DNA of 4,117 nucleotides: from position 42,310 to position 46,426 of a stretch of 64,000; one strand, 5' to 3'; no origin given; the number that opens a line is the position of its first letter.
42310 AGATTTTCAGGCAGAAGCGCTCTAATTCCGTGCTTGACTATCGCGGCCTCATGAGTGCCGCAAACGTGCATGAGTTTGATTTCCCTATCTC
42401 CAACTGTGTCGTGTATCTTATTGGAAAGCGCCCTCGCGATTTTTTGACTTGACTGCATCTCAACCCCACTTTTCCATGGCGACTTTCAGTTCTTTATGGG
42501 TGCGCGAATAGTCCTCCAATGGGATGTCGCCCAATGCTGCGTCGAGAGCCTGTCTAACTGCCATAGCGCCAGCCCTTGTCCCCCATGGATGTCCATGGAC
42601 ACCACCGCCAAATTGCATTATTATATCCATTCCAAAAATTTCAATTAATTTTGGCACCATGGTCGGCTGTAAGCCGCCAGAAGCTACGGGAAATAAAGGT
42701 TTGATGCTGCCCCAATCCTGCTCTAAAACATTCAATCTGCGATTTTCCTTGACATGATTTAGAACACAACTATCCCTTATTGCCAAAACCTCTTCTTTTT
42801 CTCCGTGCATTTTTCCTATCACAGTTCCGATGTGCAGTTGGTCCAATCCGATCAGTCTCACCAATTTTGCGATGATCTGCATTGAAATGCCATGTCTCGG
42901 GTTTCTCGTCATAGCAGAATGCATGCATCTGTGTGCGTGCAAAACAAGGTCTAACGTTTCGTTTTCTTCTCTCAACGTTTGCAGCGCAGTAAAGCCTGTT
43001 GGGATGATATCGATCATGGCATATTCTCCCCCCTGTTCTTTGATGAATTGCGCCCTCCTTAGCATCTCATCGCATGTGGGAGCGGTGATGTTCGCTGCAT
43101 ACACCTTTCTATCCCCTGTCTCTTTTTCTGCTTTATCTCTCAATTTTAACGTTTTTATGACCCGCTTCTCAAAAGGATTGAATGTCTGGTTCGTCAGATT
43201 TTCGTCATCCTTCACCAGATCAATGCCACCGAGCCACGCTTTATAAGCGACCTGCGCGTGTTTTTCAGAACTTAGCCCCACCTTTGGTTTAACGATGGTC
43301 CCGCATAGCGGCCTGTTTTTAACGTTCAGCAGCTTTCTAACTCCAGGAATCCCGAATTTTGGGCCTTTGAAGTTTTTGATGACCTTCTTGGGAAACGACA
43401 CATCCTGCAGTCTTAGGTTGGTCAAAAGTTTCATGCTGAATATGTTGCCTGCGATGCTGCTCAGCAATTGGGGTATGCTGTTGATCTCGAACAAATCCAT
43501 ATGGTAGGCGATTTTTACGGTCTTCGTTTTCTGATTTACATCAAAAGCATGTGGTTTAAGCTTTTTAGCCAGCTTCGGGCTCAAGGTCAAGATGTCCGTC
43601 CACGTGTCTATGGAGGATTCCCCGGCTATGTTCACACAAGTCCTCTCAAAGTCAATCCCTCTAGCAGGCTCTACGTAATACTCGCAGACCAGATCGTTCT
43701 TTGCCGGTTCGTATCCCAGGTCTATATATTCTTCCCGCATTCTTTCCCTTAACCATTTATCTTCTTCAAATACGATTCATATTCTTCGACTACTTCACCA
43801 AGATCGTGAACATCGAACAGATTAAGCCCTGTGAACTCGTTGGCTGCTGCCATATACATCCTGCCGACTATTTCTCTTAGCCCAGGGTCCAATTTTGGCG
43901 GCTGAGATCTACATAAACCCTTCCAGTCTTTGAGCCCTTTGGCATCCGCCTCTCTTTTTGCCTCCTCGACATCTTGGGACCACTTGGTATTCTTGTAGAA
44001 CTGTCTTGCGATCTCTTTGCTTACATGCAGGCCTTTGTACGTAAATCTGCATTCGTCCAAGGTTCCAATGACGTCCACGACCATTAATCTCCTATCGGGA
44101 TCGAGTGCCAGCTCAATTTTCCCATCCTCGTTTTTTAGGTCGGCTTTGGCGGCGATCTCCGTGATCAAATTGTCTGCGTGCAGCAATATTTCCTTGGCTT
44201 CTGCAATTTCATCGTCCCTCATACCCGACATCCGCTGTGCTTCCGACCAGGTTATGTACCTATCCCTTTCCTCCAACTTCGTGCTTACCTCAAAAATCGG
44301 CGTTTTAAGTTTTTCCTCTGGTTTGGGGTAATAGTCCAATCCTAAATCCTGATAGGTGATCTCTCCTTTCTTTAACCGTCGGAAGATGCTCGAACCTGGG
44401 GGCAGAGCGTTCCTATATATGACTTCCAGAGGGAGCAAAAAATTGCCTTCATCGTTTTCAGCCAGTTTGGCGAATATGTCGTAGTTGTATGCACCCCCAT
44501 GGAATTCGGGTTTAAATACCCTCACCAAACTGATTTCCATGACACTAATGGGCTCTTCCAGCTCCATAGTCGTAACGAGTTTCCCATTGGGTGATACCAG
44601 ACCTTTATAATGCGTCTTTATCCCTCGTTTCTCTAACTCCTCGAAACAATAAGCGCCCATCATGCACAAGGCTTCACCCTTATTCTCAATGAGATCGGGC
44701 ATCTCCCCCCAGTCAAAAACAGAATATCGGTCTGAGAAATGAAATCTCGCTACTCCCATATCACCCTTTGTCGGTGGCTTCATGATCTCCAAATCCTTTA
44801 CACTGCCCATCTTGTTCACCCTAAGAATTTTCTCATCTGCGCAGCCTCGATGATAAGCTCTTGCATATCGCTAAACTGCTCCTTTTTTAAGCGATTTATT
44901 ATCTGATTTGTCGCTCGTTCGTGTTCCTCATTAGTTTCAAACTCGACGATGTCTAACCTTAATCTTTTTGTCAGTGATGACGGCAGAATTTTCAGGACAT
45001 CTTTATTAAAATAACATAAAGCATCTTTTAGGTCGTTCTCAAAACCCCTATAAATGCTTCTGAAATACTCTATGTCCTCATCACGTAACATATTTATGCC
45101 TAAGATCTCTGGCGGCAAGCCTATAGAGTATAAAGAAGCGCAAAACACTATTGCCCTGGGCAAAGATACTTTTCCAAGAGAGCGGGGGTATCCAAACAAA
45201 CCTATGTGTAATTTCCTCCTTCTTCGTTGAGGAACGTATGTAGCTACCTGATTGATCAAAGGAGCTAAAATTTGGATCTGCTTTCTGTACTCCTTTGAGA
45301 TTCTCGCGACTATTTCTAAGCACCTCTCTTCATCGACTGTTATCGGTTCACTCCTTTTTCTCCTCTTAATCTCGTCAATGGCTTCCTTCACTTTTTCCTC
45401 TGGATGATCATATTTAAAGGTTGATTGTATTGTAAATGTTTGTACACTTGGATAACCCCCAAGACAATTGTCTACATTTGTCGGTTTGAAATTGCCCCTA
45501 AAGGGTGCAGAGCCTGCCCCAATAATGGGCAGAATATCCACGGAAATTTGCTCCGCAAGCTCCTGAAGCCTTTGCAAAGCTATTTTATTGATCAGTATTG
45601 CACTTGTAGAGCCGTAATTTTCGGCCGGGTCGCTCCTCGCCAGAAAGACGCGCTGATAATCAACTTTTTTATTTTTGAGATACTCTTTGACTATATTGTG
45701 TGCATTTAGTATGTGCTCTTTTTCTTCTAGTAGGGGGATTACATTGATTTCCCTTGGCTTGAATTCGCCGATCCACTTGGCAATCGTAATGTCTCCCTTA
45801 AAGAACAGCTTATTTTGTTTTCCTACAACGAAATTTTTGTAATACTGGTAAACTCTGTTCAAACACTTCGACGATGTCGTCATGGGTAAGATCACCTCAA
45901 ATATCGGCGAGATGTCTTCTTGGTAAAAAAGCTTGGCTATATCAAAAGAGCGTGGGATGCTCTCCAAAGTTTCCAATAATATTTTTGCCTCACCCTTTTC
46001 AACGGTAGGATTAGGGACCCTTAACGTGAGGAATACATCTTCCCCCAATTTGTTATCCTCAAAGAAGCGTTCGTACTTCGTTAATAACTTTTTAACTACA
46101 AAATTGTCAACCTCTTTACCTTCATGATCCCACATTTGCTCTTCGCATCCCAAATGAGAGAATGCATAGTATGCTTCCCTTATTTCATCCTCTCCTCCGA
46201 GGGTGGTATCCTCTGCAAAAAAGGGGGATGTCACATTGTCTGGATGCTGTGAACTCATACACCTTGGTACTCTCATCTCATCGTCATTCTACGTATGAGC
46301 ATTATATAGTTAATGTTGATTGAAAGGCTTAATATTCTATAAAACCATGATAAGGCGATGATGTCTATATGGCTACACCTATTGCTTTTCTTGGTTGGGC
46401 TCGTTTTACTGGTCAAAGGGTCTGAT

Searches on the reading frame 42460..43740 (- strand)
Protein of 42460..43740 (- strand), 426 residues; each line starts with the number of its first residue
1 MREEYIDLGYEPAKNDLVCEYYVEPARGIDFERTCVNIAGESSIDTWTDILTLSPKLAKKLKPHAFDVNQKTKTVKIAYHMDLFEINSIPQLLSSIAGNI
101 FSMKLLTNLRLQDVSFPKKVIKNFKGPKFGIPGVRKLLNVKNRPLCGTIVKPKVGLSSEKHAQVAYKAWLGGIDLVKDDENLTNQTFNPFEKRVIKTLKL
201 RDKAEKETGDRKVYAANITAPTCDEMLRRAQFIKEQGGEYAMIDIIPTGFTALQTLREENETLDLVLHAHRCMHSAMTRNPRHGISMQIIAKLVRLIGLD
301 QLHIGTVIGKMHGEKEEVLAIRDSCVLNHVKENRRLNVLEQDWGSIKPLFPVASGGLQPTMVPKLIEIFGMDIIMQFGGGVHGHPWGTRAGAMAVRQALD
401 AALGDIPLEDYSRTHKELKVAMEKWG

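Call 74: search_protein_families(library=pfam, proteins=[window:42460-43740:-], max_evalue=0.00001)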
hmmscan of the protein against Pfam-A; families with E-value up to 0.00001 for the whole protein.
window:42460-43740:- (426 aa): 2 families
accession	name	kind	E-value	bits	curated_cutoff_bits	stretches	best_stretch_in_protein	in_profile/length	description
PF00016.26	RuBisCO_large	-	1.3e-100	337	30.1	1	130-425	1-299/299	Ribulose bisphosphate carboxylase large chain, catalytic domain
PF02788.21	RuBisCO_large_N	-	1.7e-42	144.8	20.7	1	4-119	1-119/120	Ribulose bisphosphate carboxylase large chain, N-terminal domain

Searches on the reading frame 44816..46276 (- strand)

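Call 74: search_protein_families(library=pfam, proteins=[window:44816-46276:-], max_evalue=0.00001)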
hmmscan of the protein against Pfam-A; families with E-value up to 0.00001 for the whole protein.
window:44816-46276:- (486 aa): 1 family
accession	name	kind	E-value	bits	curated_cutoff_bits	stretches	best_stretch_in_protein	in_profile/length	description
PF14010.12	PEPcase_2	-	8.2e-194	645.1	25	1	3-486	1-493/493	Phosphoenolpyruvate carboxylase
